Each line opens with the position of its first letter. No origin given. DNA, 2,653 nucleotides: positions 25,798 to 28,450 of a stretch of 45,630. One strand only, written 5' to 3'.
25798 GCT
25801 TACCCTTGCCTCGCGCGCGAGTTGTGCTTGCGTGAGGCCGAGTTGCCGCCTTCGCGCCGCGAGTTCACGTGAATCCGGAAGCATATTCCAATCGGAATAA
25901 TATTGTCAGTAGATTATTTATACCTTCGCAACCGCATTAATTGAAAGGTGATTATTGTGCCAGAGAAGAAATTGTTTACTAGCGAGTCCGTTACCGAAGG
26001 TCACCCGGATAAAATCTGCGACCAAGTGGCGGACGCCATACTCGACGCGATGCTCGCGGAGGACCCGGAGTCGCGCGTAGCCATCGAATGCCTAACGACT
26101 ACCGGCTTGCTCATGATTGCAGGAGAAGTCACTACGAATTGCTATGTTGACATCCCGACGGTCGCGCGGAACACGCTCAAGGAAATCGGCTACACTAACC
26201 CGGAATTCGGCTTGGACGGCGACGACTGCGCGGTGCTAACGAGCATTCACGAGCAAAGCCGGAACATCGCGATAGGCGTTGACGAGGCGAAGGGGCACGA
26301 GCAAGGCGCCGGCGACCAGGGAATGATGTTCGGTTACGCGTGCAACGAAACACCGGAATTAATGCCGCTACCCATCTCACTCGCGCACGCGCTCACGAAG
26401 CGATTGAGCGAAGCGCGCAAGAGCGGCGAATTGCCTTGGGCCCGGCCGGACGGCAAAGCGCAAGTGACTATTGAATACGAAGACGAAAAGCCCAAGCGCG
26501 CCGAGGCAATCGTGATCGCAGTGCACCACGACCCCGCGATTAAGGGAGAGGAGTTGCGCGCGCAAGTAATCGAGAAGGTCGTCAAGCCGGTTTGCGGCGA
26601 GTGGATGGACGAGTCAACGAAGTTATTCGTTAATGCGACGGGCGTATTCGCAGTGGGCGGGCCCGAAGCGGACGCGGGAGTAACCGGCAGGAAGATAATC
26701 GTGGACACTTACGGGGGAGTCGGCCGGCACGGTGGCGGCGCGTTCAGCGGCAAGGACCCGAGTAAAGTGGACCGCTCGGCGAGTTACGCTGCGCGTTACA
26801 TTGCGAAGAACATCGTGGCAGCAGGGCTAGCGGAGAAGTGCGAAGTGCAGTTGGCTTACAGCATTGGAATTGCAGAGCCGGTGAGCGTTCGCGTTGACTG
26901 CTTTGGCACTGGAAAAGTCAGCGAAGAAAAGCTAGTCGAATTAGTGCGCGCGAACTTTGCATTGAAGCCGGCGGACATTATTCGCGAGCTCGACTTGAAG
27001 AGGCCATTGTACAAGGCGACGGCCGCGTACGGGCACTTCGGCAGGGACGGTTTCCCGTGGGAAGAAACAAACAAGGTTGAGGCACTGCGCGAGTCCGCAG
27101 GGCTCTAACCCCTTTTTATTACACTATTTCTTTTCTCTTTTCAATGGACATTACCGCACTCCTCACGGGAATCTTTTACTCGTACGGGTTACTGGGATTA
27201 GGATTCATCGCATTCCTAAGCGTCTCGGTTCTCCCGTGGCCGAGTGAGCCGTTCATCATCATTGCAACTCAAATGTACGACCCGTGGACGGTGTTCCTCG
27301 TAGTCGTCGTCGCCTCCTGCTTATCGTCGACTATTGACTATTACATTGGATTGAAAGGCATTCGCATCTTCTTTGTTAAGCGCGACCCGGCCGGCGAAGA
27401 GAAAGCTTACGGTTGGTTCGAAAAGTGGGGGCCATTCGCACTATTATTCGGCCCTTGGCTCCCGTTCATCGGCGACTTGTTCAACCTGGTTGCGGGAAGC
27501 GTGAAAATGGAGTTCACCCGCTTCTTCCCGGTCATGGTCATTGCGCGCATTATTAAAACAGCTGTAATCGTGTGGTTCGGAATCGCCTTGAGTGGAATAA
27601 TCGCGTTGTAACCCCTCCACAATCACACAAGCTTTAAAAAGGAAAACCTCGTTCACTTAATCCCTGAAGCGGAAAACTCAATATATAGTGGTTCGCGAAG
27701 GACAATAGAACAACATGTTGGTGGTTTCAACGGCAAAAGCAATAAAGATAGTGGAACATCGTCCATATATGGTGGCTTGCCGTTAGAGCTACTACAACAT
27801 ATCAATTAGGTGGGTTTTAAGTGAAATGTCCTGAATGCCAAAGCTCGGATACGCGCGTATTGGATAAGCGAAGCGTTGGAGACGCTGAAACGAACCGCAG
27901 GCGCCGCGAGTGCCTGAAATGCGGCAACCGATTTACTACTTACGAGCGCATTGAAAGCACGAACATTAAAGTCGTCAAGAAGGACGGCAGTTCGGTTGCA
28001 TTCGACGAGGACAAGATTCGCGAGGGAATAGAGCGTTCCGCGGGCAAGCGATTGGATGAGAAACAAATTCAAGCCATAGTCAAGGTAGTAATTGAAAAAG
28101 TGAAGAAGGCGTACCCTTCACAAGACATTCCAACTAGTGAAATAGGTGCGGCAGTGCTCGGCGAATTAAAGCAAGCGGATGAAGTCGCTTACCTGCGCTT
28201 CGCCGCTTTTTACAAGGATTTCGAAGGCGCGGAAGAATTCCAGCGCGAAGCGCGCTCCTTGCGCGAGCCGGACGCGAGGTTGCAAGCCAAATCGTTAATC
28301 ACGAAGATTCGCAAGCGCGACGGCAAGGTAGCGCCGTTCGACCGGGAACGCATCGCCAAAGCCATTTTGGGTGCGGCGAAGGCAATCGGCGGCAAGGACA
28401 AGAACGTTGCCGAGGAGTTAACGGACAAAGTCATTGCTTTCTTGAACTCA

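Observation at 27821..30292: A complete NrdR repressor module is fused in frame to the N terminus of class III ribonucleotide reductase NrdD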

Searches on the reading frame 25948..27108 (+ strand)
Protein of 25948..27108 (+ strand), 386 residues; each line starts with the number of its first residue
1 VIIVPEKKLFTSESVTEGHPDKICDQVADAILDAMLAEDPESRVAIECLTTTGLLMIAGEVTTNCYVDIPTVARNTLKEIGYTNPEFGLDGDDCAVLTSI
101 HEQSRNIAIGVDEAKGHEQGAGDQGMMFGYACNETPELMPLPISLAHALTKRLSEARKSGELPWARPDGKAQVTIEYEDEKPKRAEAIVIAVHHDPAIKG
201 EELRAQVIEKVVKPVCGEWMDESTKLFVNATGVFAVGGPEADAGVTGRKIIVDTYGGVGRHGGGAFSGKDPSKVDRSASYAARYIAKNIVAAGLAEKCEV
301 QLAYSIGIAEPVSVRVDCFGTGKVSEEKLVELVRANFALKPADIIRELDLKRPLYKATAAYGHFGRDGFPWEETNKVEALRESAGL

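Call 20: search_protein_families(library=pfam, proteins=[window:25948-27108:+], max_evalue=0.001)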
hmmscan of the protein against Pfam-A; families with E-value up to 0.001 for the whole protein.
window:25948-27108:+ (386 aa): 3 families
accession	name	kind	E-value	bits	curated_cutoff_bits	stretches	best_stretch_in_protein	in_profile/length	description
PF02773.21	S-AdoMet_synt_C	-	1.9e-68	229.1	25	1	236-372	1-137/138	S-adenosylmethionine synthetase, C-terminal domain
PF02772.21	S-AdoMet_synt_M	-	1.4e-46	158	29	1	118-234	1-120/120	S-adenosylmethionine synthetase, central domain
PF00438.25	S-AdoMet_synt_N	-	5.9e-43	145.9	33.1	1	8-104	2-98/99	S-adenosylmethionine synthetase, N-terminal domain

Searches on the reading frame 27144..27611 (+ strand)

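Call 20: search_protein_families(library=pfam, proteins=[window:27144-27611:+], max_evalue=0.001)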
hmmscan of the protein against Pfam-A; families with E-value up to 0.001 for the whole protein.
window:27144-27611:+ (155 aa): 1 family
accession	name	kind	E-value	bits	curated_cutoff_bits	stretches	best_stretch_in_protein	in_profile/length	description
PF09335.16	VTT_dom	-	4.7e-18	66.3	33.9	1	32-146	1-121/123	VTT domain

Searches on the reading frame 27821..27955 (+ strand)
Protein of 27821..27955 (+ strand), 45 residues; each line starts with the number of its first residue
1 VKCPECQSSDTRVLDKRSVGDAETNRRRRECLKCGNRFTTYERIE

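Call 60: search_protein_families(library=pfam, proteins=[window:27821-27955:+], max_evalue=0.01)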
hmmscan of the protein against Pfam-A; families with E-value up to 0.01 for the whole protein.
window:27821-27955:+ (45 aa): 6 families
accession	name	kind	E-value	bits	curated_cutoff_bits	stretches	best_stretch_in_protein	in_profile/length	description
PF22811.2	Zn_ribbon_NrdR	-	5.3e-19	68.3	27.2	1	1-42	1-42/42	Transcriptional repressor NrdR-like, N-terminal domain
PF08271.17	Zn_Ribbon_TF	-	0.00017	21.5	29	0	1-16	1-15/43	TFIIB zinc-binding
PF01096.23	Zn_ribbon_TFIIS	-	0.0013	19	21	1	2-39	2-39/39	Transcription factor S-II (TFIIS)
PF23455.1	DUF7129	-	0.0015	18.7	30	0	24-42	7-25/45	Domain of unknown function (DUF7129)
PF09723.15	Zn_ribbon_8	-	0.0027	18.1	34.4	0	2-12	28-39/41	Zinc ribbon domain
PF23451.1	Zn_ribbon_PaaD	-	0.0059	16.7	27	0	2-38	16-49/53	PaaD zinc beta ribbon domain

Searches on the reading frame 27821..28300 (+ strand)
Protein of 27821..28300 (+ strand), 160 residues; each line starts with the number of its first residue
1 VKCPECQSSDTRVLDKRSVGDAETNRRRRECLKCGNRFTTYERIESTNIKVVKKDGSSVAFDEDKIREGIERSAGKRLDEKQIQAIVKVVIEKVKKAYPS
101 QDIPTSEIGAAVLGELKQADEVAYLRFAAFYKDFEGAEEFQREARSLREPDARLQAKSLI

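Call 4: search_protein_families(library=ncbifam, proteins=[window:27821-28270:+], max_evalue=0.01)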
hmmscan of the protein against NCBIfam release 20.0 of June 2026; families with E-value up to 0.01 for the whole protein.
window:27821-28270:+ (150 aa): 7 families
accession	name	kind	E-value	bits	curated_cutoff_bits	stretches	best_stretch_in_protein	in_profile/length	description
TIGR00244.1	TIGR00244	equivalog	2.3e-42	144.5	124.65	1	1-145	1-145/147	transcriptional regulator NrdR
NF006732.0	PRK09263.1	equivalog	8.9e-07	27.7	657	1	48-145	2-95/712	anaerobic ribonucleoside-triphosphate reductase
NF006207.0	PRK08332.1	equivalog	5.7e-05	20.5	2400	1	50-113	5-70/1684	vitamin B12-dependent ribonucleotide reductase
NF005497.0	PRK07111.1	equivalog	0.00012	20.6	764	1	49-121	3-77/746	anaerobic ribonucleoside triphosphate reductase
NF006126.0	PRK08270.1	equivalog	0.00079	17.8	548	1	49-133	3-86/684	ribonucleoside triphosphate reductase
NF005010.0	PRK06406.1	subfamily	0.0018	16.6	1125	1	49-98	5-56/771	vitamin B12-dependent ribonucleotide reductase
NF047912.1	ECs_2282_CxxC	subfamily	0.0099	15.8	37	1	1-54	3-52/60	ECs_2282 family putative zinc-binding protein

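Call 30: search_solved_structures(query=window:27821-28300:+, max_evalue=0.001, show_alignments=2)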
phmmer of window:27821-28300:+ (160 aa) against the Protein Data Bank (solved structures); distinct sequences matched with E-value up to 0.001: 5.
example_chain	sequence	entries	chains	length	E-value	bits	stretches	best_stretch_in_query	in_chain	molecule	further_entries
9fxk_A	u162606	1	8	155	2.2e-28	102.6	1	1-148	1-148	Transcriptional repressor NrdR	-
9gex_A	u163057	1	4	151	3.3e-28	102.1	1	1-147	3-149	Transcriptional repressor NrdR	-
9fzf_A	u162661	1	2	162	5.1e-28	101.4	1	1-149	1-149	Transcriptional repressor NrdR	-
9fvr_A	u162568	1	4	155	5.8e-28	101.3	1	1-148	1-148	Transcriptional repressor NrdR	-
7p37_A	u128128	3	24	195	2.6e-26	95.9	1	1-150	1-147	Transcriptional repressor NrdR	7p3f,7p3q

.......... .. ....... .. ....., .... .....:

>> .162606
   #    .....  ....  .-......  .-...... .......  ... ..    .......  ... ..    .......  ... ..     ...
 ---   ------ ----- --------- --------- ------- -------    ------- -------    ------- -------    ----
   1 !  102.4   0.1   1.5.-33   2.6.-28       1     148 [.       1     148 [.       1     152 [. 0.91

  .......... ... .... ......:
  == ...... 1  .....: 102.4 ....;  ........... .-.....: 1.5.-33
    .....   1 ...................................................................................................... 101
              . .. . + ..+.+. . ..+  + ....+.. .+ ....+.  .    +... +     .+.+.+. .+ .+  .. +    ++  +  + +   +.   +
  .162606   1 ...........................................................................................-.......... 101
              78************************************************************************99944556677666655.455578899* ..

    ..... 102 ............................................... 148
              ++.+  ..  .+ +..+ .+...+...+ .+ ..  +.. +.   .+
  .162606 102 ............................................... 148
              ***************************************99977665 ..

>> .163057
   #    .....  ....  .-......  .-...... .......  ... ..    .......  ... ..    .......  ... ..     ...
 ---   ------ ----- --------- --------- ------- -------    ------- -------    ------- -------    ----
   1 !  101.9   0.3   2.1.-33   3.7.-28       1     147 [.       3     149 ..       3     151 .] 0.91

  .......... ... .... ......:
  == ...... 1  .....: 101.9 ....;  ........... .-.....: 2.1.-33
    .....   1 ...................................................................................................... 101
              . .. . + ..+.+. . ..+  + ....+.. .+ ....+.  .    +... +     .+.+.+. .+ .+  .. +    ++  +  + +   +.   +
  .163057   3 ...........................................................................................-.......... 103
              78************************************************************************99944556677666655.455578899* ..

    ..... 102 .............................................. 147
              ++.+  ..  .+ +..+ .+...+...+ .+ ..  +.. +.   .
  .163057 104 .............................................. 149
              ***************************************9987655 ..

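Call 49: search_solved_structures(query=window:27821-28300:+, max_evalue=1e-20, show_alignments=5)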
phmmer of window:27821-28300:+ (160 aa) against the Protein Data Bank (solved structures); distinct sequences matched with E-value up to 1e-20: 5.
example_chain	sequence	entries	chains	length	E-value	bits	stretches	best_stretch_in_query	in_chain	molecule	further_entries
9fxk_A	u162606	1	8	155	2.2e-28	102.6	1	1-148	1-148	Transcriptional repressor NrdR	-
9gex_A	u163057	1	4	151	3.3e-28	102.1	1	1-147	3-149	Transcriptional repressor NrdR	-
9fzf_A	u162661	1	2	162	5.1e-28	101.4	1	1-149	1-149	Transcriptional repressor NrdR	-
9fvr_A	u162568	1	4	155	5.8e-28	101.3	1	1-148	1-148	Transcriptional repressor NrdR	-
7p37_A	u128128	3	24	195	2.6e-26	95.9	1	1-150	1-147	Transcriptional repressor NrdR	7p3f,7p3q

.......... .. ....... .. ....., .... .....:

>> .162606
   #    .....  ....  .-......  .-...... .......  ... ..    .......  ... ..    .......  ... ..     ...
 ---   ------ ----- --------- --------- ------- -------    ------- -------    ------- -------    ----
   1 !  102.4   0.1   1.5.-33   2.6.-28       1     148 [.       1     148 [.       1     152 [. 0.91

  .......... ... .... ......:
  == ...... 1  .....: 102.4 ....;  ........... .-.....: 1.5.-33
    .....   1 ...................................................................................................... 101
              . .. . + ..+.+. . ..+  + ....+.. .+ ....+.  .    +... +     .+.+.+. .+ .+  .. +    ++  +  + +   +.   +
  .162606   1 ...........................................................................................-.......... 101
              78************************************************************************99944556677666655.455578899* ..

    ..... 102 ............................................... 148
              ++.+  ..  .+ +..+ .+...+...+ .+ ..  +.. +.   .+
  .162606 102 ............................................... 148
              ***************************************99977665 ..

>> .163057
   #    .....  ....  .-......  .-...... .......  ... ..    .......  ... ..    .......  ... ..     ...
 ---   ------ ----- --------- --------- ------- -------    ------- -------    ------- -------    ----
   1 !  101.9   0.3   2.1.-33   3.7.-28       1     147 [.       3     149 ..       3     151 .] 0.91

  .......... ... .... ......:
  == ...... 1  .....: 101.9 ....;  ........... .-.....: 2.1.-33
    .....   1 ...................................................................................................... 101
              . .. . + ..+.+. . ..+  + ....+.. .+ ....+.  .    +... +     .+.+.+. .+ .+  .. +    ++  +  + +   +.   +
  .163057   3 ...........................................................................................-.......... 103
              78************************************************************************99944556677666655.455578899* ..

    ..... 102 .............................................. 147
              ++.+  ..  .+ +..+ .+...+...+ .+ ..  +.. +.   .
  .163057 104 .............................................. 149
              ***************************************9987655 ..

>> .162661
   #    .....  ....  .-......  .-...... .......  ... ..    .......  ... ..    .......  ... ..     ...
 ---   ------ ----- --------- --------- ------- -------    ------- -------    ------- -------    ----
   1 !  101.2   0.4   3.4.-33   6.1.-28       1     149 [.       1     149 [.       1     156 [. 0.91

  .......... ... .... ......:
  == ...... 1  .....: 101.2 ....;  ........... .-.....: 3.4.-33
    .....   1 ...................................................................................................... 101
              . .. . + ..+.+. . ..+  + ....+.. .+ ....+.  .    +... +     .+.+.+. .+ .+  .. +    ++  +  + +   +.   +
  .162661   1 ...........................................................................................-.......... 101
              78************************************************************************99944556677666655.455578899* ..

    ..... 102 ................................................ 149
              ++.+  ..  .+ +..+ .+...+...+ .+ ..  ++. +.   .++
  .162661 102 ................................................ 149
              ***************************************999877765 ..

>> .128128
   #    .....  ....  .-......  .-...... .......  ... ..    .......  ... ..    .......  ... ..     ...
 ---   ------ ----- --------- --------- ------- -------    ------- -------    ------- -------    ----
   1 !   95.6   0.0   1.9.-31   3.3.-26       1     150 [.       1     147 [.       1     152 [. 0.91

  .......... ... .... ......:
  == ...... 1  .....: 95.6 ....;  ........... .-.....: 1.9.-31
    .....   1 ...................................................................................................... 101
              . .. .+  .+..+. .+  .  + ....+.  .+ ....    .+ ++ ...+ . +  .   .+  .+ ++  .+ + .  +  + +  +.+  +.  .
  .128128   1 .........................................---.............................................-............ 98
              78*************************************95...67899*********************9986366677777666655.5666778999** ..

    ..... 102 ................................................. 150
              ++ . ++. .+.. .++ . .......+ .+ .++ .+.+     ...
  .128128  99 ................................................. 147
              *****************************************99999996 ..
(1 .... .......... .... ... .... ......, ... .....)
